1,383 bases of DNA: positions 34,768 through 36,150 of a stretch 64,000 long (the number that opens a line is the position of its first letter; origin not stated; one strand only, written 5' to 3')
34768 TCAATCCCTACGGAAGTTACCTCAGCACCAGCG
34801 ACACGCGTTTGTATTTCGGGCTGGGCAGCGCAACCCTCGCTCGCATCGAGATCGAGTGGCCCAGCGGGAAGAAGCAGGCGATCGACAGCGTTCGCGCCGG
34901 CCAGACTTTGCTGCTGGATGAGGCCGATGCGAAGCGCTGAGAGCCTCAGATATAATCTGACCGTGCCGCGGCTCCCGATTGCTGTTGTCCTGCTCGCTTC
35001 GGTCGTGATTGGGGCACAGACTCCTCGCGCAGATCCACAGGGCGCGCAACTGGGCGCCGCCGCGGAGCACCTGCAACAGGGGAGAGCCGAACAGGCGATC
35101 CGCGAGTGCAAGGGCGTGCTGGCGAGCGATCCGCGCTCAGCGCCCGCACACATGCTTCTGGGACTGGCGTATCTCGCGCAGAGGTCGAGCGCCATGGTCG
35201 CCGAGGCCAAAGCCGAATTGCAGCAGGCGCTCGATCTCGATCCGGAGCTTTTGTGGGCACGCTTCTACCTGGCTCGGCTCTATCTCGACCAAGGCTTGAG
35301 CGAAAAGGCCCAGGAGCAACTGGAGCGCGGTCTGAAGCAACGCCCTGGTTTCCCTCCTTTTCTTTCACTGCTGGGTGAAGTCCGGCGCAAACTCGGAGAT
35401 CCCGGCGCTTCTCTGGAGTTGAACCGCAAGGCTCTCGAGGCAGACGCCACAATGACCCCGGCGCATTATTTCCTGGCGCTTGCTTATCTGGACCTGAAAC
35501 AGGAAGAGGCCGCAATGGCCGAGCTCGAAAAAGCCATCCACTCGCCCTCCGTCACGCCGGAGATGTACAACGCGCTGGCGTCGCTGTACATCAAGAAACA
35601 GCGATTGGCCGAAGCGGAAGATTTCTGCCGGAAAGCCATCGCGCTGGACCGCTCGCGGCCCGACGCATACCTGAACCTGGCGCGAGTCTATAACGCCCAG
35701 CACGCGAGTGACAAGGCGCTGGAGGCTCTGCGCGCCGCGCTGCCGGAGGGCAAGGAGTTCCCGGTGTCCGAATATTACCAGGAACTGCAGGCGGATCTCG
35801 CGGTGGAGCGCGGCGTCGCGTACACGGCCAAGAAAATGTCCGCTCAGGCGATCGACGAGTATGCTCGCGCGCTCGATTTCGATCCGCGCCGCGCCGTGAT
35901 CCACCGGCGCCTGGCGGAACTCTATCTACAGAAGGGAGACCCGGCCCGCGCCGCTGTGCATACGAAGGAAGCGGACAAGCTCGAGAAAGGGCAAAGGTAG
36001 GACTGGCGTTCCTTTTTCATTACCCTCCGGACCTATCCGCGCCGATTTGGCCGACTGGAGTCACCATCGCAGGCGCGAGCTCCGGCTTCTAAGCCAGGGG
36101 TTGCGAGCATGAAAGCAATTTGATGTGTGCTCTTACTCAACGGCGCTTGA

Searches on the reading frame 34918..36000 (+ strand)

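Call 51: search_protein_families(library=pfam, max_evalue=0.00001, proteins=[window:34918-36000:+])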
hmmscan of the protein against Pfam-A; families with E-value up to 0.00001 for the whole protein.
window:34918-36000:+ (360 aa): 15 families
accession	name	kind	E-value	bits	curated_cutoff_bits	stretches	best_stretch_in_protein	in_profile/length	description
PF14559.12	TPR_19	-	2.1e-32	111.7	25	2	95-152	8-65/68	Tetratricopeptide repeat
PF00515.34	TPR_1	-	5.1e-24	83.5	27.8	0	215-245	2-32/34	Tetratricopeptide repeat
PF13181.12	TPR_8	-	1.4e-23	81.4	25.7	0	215-246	2-33/34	Tetratricopeptide repeat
PF07719.23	TPR_2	-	1.8e-21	74.9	27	0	215-245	2-32/34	Tetratricopeptide repeat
PF13414.12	TPR_11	-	4.3e-21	74.8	26.8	0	301-340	3-42/42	TPR repeat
PF13431.12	TPR_17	-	8.8e-20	69.7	24.4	0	101-133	2-34/34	Tetratricopeptide repeat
PF13432.12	TPR_16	-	1.4e-19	70.6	32.7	0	118-177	3-62/65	Tetratricopeptide repeat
PF13428.12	TPR_14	-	7.7e-16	57.5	23.5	0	113-154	2-43/44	Tetratricopeptide repeat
PF13424.12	TPR_12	-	7.3e-15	55.4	30.1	1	215-275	4-72/77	Tetratricopeptide repeat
PF12569.14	NatA_aux_su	-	1.9e-10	40.8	33.3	0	171-255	183-265/515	N-terminal acetyltransferase A, auxiliary subunit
PF12895.13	ANAPC3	-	5.9e-09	36.5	27.2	0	144-206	21-82/82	Anaphase-promoting complex, cyclosome, subunit 3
PF25062.1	ARM_TT21_N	-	1.5e-07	31.8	40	0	177-274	97-194/222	Tetratricopeptide repeat protein 21 N-terminal ARM repeat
PF24575.1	TPR_Slam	-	3.6e-07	31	35.2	0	34-87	40-93/104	Surface lipoprotein assembly modifier, N-terminal TPR repeats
PF13429.12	TPR_15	-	1.2e-06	28.7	26.2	1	145-275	145-275/280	Tetratricopeptide repeat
PF07721.20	TPR_4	-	4.5e-06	27.2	27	0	113-137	2-26/26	Tetratricopeptide repeat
